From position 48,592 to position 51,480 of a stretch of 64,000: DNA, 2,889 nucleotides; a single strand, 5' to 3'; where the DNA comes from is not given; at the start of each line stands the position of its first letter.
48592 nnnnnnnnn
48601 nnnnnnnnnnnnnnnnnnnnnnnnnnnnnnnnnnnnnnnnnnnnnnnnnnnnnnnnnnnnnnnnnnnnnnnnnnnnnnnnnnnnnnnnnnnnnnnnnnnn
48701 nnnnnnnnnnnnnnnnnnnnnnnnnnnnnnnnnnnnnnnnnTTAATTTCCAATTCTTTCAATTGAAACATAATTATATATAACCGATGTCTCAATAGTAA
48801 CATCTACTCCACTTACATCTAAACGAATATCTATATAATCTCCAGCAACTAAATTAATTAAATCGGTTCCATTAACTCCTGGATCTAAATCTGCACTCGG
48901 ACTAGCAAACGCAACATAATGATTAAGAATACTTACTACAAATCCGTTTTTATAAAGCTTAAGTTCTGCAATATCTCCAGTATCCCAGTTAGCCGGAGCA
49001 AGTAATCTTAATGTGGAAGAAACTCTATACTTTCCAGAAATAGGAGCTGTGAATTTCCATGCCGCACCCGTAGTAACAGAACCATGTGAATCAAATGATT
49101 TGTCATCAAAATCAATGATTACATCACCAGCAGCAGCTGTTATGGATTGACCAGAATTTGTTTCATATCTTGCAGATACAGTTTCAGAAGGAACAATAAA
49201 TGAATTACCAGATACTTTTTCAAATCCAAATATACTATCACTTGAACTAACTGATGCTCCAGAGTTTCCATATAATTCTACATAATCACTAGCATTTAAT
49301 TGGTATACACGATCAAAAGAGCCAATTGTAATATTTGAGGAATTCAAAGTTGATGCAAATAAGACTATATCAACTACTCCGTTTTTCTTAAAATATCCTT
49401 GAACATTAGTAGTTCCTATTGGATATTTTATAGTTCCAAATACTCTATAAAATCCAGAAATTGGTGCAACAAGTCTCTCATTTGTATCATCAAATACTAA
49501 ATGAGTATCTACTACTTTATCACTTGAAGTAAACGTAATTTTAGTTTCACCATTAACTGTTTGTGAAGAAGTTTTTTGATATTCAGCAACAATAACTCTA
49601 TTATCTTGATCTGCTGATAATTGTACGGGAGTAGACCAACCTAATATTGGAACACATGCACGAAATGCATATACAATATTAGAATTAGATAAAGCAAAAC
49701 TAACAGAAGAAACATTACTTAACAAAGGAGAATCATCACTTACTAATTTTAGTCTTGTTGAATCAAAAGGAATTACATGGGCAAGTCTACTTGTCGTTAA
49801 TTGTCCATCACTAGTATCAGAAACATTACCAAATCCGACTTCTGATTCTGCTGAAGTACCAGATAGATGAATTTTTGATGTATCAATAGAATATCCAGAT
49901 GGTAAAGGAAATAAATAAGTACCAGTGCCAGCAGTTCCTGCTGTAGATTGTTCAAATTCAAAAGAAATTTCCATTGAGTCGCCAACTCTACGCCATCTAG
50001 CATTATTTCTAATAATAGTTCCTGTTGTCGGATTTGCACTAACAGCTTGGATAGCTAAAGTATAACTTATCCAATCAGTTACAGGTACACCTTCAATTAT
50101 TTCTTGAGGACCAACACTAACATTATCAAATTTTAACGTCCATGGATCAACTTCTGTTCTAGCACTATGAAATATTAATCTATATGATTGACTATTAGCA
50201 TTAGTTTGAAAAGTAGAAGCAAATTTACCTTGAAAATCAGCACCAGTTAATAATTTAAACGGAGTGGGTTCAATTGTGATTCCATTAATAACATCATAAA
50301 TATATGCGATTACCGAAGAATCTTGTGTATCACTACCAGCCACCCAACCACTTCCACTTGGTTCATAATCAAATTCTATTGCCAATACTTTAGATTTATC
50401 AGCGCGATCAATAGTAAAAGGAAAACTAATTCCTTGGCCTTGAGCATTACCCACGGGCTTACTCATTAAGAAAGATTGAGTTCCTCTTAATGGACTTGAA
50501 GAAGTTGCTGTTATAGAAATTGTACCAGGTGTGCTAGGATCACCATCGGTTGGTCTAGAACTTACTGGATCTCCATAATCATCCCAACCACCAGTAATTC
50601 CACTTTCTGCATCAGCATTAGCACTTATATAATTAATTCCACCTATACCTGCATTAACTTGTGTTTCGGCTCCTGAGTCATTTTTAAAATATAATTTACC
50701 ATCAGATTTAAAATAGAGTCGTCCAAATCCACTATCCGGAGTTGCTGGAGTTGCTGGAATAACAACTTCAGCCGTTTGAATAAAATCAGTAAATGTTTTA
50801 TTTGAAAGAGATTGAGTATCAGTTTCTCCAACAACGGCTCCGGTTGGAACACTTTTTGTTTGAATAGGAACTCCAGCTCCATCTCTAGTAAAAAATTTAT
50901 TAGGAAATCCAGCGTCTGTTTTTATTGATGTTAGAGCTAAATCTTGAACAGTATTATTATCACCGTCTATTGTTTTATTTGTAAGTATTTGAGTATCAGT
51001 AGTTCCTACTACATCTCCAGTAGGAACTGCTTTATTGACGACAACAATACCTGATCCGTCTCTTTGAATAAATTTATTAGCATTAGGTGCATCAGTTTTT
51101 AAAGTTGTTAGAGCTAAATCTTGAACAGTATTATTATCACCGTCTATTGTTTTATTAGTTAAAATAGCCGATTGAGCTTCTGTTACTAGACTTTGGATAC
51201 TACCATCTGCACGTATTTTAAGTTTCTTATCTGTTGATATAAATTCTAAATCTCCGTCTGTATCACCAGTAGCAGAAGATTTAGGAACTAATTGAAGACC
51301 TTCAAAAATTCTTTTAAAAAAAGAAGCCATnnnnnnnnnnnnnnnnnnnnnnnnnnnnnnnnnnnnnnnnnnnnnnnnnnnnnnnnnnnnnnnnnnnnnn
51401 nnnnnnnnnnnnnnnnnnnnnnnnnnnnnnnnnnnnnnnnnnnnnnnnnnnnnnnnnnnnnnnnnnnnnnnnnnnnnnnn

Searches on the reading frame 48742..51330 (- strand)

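Call 9: search_protein_families(library=phrogs, proteins=[window:48742-51330:-])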
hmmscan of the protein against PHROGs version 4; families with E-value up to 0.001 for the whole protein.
window:48742-51330:- (862 aa): 3 families
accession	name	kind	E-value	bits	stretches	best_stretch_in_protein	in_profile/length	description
phrog_15750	-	unknown function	9.1e-11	43.2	1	723-860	37-167/168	-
phrog_12754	-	unknown function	4.2e-08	33.5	1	732-858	441-569/579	-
phrog_12150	-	unknown function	2.2e-06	27.9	0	163-186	110-133/477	-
